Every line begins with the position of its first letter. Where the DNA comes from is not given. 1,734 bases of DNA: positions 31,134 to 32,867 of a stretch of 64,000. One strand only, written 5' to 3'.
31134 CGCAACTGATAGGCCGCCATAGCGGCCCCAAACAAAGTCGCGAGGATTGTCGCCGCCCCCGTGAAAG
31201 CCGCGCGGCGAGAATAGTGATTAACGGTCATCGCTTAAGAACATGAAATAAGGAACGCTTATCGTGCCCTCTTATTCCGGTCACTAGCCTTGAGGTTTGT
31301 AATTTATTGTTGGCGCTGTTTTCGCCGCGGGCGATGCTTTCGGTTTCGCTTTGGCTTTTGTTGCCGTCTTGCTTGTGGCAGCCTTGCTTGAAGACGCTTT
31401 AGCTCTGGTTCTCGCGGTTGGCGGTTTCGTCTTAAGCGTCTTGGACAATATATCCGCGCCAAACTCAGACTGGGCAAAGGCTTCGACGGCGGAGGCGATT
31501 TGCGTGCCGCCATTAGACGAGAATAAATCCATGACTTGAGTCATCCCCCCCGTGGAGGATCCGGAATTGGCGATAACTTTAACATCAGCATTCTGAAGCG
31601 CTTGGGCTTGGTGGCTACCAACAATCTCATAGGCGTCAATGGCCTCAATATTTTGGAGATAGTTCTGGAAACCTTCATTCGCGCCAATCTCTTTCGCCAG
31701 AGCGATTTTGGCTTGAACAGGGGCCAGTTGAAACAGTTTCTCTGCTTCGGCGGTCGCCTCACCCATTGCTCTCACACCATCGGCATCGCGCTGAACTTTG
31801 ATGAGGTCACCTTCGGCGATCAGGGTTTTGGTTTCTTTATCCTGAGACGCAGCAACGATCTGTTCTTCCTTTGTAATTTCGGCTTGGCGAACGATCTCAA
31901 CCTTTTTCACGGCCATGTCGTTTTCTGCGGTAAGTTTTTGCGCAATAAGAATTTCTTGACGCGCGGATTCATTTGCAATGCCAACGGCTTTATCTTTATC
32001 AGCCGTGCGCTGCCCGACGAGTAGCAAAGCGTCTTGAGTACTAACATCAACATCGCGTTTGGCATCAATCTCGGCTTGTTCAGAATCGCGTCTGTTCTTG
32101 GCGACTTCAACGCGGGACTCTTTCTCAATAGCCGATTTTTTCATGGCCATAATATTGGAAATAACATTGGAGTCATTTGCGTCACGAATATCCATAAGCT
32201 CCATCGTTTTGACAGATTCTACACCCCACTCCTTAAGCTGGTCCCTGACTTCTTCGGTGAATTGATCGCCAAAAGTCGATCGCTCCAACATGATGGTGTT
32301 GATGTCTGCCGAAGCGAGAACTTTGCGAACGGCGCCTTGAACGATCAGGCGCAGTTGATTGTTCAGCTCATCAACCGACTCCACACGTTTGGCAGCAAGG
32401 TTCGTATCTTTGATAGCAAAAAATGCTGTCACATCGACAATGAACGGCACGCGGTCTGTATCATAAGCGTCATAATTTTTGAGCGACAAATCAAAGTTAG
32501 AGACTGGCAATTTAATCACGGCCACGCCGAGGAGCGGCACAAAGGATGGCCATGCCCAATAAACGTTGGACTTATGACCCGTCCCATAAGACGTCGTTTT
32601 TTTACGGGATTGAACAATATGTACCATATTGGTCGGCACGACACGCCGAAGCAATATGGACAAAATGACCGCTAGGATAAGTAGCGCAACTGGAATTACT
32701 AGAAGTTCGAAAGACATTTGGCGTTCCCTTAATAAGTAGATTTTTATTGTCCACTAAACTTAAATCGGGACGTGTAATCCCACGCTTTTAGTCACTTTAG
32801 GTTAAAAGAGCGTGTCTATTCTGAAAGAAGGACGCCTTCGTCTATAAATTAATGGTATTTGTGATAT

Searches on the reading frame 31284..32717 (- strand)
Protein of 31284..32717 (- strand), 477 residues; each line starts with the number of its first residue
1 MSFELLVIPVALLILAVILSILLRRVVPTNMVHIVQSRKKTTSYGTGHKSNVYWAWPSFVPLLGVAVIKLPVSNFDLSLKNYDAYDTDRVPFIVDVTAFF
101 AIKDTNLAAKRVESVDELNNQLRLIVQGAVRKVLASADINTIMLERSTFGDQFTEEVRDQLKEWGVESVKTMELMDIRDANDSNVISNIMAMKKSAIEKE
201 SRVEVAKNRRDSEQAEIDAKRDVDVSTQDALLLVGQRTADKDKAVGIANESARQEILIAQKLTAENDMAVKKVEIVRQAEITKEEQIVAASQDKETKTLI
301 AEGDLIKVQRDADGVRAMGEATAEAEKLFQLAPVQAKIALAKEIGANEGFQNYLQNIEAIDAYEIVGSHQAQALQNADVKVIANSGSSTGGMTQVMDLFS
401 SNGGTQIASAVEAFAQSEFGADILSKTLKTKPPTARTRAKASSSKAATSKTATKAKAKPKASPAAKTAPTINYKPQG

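Call 73: search_protein_families(library=pfam, proteins=[window:31284-32717:-], max_evalue=0.0001)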
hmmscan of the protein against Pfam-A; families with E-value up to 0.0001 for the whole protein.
window:31284-32717:- (477 aa): 1 family
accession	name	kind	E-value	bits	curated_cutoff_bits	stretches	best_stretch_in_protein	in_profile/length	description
PF01145.31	Band_7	-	1.9e-18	67.6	23.6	1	27-208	3-174/176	SPFH domain / Band 7 family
